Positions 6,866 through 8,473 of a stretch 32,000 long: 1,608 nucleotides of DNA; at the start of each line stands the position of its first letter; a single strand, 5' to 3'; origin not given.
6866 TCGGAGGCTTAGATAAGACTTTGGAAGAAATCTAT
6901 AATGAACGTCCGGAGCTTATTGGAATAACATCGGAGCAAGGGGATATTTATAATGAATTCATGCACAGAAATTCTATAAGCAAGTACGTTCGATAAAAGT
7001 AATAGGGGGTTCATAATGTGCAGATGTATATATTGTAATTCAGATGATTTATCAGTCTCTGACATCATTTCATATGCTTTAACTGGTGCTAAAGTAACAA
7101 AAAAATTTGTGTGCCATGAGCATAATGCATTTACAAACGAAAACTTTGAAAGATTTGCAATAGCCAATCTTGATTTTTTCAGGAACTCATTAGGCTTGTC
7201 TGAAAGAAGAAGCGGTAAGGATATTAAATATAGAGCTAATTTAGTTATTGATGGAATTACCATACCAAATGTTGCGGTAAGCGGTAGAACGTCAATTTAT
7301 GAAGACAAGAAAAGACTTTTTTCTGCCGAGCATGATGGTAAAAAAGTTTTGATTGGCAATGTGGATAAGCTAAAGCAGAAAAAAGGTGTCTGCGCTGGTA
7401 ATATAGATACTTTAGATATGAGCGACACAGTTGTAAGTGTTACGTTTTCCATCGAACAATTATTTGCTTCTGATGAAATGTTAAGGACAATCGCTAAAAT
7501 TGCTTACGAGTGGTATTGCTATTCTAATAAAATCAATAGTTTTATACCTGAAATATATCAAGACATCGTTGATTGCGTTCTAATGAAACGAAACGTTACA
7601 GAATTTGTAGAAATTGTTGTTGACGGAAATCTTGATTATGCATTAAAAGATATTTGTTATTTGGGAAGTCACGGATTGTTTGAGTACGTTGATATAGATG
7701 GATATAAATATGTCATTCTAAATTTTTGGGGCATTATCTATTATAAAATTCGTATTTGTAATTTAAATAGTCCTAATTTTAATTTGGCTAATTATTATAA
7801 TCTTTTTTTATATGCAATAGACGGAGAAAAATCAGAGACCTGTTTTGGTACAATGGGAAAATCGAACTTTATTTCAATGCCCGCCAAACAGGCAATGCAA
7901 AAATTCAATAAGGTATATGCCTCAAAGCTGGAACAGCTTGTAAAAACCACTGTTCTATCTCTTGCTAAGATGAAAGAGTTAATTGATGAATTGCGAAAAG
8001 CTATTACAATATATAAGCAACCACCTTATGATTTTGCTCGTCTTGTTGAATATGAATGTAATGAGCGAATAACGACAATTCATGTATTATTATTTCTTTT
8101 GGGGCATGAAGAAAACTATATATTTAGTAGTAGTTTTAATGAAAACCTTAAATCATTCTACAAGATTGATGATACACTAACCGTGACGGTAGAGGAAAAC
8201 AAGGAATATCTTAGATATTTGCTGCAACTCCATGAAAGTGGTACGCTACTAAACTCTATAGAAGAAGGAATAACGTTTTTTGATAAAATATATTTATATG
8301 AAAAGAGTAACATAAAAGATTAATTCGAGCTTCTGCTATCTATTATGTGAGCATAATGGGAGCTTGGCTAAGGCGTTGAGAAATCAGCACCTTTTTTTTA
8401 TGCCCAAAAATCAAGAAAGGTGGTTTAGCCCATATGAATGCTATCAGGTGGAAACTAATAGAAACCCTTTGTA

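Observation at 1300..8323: Low-GC cargo island in the ICE backbone: TA pair, giant NACHT/STAND protein and degenerate-HNH protein as a candidate uncharacterised defence locus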

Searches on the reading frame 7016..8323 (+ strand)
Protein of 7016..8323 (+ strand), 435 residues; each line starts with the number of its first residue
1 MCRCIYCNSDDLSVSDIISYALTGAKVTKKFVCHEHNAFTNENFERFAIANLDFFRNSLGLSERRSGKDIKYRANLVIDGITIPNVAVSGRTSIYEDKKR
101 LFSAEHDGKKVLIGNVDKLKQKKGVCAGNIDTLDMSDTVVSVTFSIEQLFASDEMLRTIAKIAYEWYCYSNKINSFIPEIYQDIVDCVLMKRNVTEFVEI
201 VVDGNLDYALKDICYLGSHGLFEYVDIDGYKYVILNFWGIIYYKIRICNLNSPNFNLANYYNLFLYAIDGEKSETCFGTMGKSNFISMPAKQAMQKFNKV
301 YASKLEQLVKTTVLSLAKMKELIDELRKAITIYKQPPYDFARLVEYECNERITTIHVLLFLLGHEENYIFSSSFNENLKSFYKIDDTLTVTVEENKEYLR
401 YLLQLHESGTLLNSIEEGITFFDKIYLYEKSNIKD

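Call 4: search_protein_families(library=pfam, proteins=[window:7016-8323:+], max_evalue=0.1)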
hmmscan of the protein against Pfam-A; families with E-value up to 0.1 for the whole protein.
window:7016-8323:+ (435 aa): 0 families

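Call 5: search_protein_families(library=padloc, proteins=[window:7016-8323:+], max_evalue=0.1)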
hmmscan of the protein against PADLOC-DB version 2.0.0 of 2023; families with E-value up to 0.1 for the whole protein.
window:7016-8323:+ (435 aa): 0 families

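Call 6: search_protein_families(library=ncbifam, proteins=[window:7016-8323:+], max_evalue=0.1)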
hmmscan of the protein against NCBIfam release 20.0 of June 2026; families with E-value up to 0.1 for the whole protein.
window:7016-8323:+ (435 aa): 1 family
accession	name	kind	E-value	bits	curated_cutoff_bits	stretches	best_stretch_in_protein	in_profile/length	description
TIGR01028.1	uS7_euk_arch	equivalog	0.062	13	200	0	25-71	24-70/186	30S ribosomal protein S7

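Call 7: search_protein_families(library=phrogs, proteins=[window:7016-8323:+], max_evalue=0.1)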
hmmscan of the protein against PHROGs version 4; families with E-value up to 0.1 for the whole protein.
window:7016-8323:+ (435 aa): 0 families

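Call 10: find_homologous_proteins(query=window:7016-8323:+)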
Query window:7016-8323:+ (435 aa): 131 proteins with E <= 0.001 among 5664 candidates; the best 120 are listed.
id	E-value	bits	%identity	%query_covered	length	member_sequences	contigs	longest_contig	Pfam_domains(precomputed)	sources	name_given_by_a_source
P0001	1.4e-261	886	92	100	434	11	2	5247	-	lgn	-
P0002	3.6e-236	802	82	99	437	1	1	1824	-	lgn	-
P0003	1.3e-217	741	77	99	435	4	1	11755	-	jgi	jgi:hypothetical protein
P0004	1.2e-214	731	75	99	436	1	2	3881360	-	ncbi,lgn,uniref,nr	ncbi:hypothetical protein [Proteiniborus sp. MB09-C3]|uniref:hypothetical protein n=1 Tax=Proteinibo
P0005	4.3e-214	729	75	100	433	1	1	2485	-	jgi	jgi:hypothetical protein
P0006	1.4e-212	724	75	99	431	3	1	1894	-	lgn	-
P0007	4.8e-212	722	74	99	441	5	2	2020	-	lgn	-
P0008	2.8e-204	697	72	99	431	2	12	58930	-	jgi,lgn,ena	-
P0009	4.7e-196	670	68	99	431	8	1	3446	-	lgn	-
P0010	4.2e-192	657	66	99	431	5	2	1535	-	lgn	-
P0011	4.9e-192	657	67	99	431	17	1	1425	-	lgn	-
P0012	7.3e-190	649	67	99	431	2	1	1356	-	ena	-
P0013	1.5e-189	648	67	99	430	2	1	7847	-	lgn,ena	-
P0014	2.9e-186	638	66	99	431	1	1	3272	-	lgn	-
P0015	3.8e-176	604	61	99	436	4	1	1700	-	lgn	-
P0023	8.4e-164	564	59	98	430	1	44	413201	-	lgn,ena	-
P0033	1.6e-156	540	56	98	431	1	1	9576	-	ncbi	-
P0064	1.0e-122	428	48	98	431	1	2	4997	-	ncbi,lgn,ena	-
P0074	6.0e-90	320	41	99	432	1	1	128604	-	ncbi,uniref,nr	ncbi:hypothetical protein [Clostridium sp. HBUAS56017]|uniref:hypothetical protein n=1 Tax=Clostridi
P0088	3.7e-77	278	37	99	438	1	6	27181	-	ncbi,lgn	-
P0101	7.8e-74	267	33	97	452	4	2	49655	-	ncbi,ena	-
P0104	2.6e-73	265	35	97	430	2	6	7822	-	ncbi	-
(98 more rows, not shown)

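Call 11: find_encoding_contigs(protein=P0004, flank=10000, max_places=3)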
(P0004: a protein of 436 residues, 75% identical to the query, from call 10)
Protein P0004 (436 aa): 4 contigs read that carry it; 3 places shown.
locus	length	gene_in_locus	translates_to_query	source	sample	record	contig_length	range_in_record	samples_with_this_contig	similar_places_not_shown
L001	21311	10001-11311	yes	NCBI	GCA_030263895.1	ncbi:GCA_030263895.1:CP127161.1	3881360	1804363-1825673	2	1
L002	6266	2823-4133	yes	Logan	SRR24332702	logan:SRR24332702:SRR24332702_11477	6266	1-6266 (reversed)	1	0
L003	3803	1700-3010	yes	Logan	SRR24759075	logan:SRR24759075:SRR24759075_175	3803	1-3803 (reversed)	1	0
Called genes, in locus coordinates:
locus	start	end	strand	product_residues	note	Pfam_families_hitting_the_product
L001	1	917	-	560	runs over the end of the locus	PF00239:Resolvase, PF07508:Recombinase, PF13408:Zn_ribbon_recom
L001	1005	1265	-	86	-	PF21757:DUF6870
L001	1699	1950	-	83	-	PF12645:HTH_16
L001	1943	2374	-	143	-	PF08281:Sigma70_r4_2, PF04545:Sigma70_r4 (weak)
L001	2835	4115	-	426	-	-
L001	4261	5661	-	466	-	PF00512:HisKA, PF02518:HATPase_c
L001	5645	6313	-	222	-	PF00072:Response_reg, PF00486:Trans_reg_C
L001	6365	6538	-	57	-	PF12728:HTH_17 (weak)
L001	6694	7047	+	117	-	PF12844:HTH_19 (weak), PF13560:HTH_31 (weak), PF01381:HTH_3, PF13413:HTH_25 (weak), PF18430:DBD_HTH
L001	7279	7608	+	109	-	PF21983:NikA-like, PF05713:MobC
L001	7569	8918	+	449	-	PF03432:Relaxase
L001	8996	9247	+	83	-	PF12645:HTH_16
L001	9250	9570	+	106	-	-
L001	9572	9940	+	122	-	PF19517:DUF6050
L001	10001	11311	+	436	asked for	-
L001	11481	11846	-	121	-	PF14194:Cys_rich_VLP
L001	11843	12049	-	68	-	PF14203:TTRAP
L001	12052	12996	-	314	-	-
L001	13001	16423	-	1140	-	PF18852:LPD34, PF07275:ArdA, PF08401:ArdcN, PF14191:YodL, PF14195:DUF4316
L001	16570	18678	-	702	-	PF01751:Toprim, PF01131:Topoisom_bac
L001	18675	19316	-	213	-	PF14283:CD1107-like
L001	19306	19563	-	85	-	PF14193:DUF4315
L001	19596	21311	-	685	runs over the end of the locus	PF05257:CHAP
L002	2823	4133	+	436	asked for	-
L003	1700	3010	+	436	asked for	-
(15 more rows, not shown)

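Call 12: find_encoding_contigs(protein=P0023, flank=10000, max_places=3)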
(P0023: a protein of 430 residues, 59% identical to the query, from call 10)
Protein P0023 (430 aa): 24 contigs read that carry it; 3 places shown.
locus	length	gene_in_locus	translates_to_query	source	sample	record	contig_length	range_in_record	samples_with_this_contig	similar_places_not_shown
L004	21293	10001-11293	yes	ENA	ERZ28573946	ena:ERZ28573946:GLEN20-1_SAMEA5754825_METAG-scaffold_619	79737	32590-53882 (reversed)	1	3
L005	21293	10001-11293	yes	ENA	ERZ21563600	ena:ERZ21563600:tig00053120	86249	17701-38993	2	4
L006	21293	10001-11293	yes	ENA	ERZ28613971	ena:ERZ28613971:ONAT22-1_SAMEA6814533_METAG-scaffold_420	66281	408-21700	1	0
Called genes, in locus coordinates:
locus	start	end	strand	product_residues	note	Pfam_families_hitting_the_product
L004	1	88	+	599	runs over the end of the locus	PF02397:Bac_transf, PF13477:Glyco_trans_4_2, PF20706:GT4-conflict, PF00534:Glycos_transf_1, PF13692:Glyco_trans_1_4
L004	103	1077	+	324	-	PF14897:EpsG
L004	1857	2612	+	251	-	-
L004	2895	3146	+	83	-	-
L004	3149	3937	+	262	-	-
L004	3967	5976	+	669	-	PF00156:Pribosyltran (weak)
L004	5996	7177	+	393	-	-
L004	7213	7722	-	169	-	PF06114:Peptidase_M78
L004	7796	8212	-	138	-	PF12844:HTH_19 (weak), PF13560:HTH_31, PF01381:HTH_3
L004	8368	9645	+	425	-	PF00817:IMS, PF21999:IMS_HHH_1 (faint), PF11799:IMS_C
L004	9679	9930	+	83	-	-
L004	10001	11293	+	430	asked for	-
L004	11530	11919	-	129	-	-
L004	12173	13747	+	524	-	PF00665:rve (faint), PF22483:Mu-transpos_C_2 (weak)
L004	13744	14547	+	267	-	PF01695:IstB_IS21, PF20720:nSTAND3 (weak)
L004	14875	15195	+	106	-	PF01381:HTH_3, PF12844:HTH_19 (weak), PF13443:HTH_26, PF13560:HTH_31 (weak)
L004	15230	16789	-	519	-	PF07508:Recombinase, PF13408:Zn_ribbon_recom (weak)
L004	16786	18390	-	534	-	PF00239:Resolvase, PF07508:Recombinase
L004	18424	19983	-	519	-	PF00239:Resolvase, PF07508:Recombinase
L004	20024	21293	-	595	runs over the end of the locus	PF07508:Recombinase, PF13408:Zn_ribbon_recom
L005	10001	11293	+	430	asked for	-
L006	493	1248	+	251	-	-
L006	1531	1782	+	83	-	-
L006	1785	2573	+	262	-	-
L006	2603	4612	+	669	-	PF00156:Pribosyltran (weak)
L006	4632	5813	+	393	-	-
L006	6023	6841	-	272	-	PF13276:HTH_21, PF00665:rve, PF13683:rve_3, PF13333:rve_2 (faint)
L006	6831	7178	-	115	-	PF01527:HTH_Tnp_1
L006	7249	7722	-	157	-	PF06114:Peptidase_M78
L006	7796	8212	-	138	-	PF12844:HTH_19 (weak), PF13560:HTH_31, PF01381:HTH_3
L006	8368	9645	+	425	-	PF00817:IMS, PF21999:IMS_HHH_1 (faint), PF11799:IMS_C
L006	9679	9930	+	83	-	-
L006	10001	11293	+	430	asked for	-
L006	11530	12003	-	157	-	-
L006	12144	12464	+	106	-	PF01381:HTH_3, PF12844:HTH_19 (weak), PF13443:HTH_26, PF13560:HTH_31 (weak)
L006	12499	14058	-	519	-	PF07508:Recombinase, PF13408:Zn_ribbon_recom (weak)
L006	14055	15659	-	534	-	PF00239:Resolvase, PF07508:Recombinase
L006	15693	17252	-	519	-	PF00239:Resolvase, PF07508:Recombinase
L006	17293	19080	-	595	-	PF07508:Recombinase, PF13408:Zn_ribbon_recom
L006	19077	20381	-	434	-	PF07508:Recombinase, PF13408:Zn_ribbon_recom (faint)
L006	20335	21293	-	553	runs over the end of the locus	PF00239:Resolvase, PF07508:Recombinase, PF13408:Zn_ribbon_recom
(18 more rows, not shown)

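Call 13: find_encoding_contigs(protein=P0074, flank=10000, max_places=3)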
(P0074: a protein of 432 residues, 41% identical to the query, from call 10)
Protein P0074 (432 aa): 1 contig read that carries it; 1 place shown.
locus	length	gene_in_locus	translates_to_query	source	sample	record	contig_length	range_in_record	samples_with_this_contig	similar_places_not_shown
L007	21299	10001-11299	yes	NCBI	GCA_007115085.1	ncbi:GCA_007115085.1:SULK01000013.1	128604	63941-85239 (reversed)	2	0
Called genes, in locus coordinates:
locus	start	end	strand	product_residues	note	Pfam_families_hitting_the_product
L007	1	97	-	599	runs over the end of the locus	PF07700:HNOB, PF04108:ATG17_like (faint), PF00015:MCPsignal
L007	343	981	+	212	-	PF00300:His_Phos_1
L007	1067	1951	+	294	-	PF00005:ABC_tran, PF13304:AAA_21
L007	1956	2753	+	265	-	PF12679:ABC2_membrane_2, PF13346:ABC2_membrane_5 (weak)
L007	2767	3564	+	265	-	PF12679:ABC2_membrane_2, PF12698:ABC2_membrane_3, PF01061:ABC2_membrane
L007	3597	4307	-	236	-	PF04405:ScdA_N, PF01814:Hemerythrin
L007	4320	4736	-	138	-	PF01814:Hemerythrin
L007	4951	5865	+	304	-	PF02230:Abhydrolase_2 (faint), PF12695:Abhydrolase_5 (faint), PF01738:DLH (weak), PF02129:Peptidase_S15, PF12146:Hydrolase_4, PF00561:Abhydrolase_1, PF12697:Abhydrolase_6 (weak), PF00326:Peptidase_S9, +3 more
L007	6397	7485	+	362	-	PF02899:Phage_int_SAM_1 (faint), PF00589:Phage_integrase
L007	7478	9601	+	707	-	PF00589:Phage_integrase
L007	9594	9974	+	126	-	PF19776:DUF6262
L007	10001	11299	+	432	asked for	-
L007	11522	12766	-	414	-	-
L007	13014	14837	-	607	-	PF13522:GATase_6, PF13537:GATase_7, PF01380:SIS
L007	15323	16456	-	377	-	PF01053:Cys_Met_Meta_PP, PF06838:Met_gamma_lyase (weak), PF00155:Aminotran_1_2 (weak), PF00266:Aminotran_5 (faint)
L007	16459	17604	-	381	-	PF01053:Cys_Met_Meta_PP, PF06838:Met_gamma_lyase (weak)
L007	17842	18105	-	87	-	PF01541:GIY-YIG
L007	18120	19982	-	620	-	PF00664:ABC_membrane, PF00005:ABC_tran, PF13304:AAA_21 (faint)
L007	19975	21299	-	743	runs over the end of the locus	PF00664:ABC_membrane, PF00005:ABC_tran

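Call 16: search_solved_structures(query=A1, max_evalue=10, show_alignments=3)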
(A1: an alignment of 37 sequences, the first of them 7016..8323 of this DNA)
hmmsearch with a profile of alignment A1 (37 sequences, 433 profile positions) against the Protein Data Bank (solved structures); distinct sequences matched with E-value up to 10: 5.
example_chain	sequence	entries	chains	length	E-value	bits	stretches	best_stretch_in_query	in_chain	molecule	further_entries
9b3d_G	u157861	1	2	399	0.28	13.3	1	301-411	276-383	Protein diaphanous homolog 1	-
1v9d_A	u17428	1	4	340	0.3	13.2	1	301-411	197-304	Diaphanous protein homolog 1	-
3obv_E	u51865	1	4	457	0.52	12.4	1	301-411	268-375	Protein diaphanous homolog 1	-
3o4x_E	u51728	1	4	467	0.52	12.4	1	301-411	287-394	Protein diaphanous homolog 1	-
8ru2_E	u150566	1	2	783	1.7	10.7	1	301-411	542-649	Methylated-DNA--protein-cysteine methyltransferase,Protein diaphanous homolog 1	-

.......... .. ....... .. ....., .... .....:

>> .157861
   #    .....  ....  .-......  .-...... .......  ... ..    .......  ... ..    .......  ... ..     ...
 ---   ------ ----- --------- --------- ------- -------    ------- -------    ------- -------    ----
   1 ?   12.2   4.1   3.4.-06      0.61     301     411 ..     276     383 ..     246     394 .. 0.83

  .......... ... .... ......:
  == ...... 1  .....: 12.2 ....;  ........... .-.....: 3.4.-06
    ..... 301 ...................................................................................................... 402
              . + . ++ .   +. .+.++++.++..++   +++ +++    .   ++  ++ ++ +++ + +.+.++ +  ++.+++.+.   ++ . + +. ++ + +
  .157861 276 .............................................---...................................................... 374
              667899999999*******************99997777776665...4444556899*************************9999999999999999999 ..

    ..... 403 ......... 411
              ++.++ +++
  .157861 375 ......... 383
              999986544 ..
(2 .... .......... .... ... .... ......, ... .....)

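Call 18: find_encoding_contigs(protein=window:7016-8323:+, flank=10000, max_places=6)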
Protein window:7016-8323:+ (435 aa): 1 contig read that carries it; 1 place shown.
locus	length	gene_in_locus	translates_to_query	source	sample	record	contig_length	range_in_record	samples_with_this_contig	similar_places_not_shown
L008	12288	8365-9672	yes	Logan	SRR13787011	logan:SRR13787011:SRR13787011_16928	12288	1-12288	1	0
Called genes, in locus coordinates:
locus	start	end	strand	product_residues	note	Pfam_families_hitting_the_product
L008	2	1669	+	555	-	?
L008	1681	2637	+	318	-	PF13154:DUF3991, PF13155:Toprim_2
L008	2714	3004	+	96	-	PF02604:PhdYeFM_antitox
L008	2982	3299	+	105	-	PF05016:ParE_toxin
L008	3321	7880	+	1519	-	PF24883:NPHP3_N (faint)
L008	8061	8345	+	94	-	-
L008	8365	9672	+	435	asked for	-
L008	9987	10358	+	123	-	PF21983:NikA-like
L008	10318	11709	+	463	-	PF03432:Relaxase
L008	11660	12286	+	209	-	?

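Call 24: predict_structure(alignment_id=A1)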
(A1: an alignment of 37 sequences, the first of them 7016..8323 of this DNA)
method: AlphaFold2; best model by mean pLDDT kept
length: 435 residues; sequences in the alignment: 37
mean_pLDDT: 90.9   pTM: 0.86
mean pLDDT of the five models: 90.9, 90.4, 89.5, 89.4, 88.1
residues with pLDDT >= 90: 276; 70-90: 152; 50-70: 5; < 50: 2
segments of 3 or more residues with pLDDT < 50: none
pLDDT, mean of each block of 10 residues (from residue 1): 95 90 85 96 94 90 75 90 88 80 86 87 83 86 92 97 97 96 98 97 89 88 96 96 97 92 91 91 94 95 91 87 93 90 88 94 94 92 87 91 95 96 94 61
secondary structure, 60 per line:
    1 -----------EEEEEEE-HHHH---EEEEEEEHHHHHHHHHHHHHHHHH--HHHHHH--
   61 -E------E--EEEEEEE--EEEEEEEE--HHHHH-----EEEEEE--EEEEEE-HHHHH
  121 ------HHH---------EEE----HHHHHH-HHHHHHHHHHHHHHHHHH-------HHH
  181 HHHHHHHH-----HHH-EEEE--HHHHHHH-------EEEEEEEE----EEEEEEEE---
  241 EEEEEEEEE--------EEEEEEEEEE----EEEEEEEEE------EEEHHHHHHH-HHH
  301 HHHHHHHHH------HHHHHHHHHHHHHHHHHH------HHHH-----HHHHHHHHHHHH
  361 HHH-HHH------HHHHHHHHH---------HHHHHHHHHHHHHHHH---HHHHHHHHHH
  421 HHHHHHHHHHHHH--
elements in order: E12-18 H20-23 E27-33 H34-50 H53-58 E72-78 E81-88 H91-95 E101-106 E109-114 H116-120 E139-141 H146-151 H153-170 H178-188 E198-201 H204-210 E218-225 E230-237 E241-249 E258-267 E272-280 E287-289 H290-296 H298-309 H316-333 H340-343 H349-363 H374-382 H392-407 H411-433
